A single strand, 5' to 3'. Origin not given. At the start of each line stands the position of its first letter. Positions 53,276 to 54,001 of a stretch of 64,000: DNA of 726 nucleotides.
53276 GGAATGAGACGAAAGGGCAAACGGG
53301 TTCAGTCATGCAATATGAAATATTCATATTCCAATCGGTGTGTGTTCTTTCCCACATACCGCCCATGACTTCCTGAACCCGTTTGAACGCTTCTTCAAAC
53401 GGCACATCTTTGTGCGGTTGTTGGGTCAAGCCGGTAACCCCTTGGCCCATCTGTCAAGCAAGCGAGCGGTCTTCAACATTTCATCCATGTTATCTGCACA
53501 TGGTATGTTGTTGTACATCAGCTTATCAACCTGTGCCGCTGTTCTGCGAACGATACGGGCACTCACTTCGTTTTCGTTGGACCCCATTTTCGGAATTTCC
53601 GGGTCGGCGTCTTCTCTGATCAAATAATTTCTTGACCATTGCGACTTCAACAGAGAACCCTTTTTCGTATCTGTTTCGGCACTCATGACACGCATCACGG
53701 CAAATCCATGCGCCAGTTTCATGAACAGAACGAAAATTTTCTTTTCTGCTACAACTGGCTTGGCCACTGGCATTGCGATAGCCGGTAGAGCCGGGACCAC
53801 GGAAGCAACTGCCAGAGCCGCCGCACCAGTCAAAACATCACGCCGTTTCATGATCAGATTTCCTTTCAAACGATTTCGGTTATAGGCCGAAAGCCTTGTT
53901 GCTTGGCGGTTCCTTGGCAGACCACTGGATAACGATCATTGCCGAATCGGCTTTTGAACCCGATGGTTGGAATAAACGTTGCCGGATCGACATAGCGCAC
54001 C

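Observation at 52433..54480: Three consecutive genes encoding twin-arginine (Tat) signal peptide proteins, two of them paralogs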

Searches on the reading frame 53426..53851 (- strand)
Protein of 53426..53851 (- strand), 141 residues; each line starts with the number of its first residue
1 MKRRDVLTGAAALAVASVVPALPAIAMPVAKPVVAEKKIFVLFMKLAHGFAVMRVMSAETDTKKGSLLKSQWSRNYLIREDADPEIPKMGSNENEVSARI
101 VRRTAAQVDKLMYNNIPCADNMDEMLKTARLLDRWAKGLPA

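Call 7: search_protein_families(library=pfam, proteins=[window:53426-53851:-], max_evalue=0.1)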
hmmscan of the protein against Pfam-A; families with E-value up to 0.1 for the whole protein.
window:53426-53851:- (141 aa): 3 families
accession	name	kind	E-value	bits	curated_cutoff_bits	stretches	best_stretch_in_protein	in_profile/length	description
PF10518.14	TAT_signal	-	0.0036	17.6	22.7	1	1-19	2-20/21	TAT (twin-arginine translocation) pathway signal sequence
PF25281.1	MBL_MAP1B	-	0.06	12.8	37.6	1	18-113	147-242/279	MAP1B MBL-like domain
PF25280.1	POTRA2_Toc75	-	0.085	13.5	27.5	0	71-113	42-84/112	Toc75-like, second POTRA domain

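Call 8: search_protein_families(library=phrogs, proteins=[window:53426-53851:-], max_evalue=0.1)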
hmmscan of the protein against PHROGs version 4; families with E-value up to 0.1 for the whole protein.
window:53426-53851:- (141 aa): 1 family
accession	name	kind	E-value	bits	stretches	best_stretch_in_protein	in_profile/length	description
phrog_23456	-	unknown function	0.022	15.6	1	2-34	4-36/141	-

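Call 12: search_protein_families(library=ncbifam, proteins=[window:53426-53851:-], max_evalue=1)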
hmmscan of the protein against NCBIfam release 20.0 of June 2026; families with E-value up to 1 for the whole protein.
window:53426-53851:- (141 aa): 2 families
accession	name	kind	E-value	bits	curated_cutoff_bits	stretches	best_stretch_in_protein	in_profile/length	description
NF007475.0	PRK10061.1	equivalog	0.045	13.9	161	1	109-138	15-44/96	DNA damage-inducible protein YebG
TIGR01409.1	TAT_signal_seq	domain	0.068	13.6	16.7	1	3-30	3-24/29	twin-arginine translocation signal domain-containing protein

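Call 80: search_solved_structures(query=window:53426-53851:-, max_evalue=1)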
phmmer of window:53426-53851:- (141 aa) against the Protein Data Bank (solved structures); distinct sequences matched with E-value up to 1: 0.

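Call 101: search_dna_similar(query=window:53426-53773:-, collection=phages, mode=protein, max_evalue=0.01, max_rows=10)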
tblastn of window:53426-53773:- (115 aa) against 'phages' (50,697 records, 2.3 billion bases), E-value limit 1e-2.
No match.

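Call 103: search_protein_families(library=padloc, proteins=[window:53426-53851:-], max_evalue=0.1)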
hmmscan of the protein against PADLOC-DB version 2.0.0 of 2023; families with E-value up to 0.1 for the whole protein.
window:53426-53851:- (141 aa): 0 families
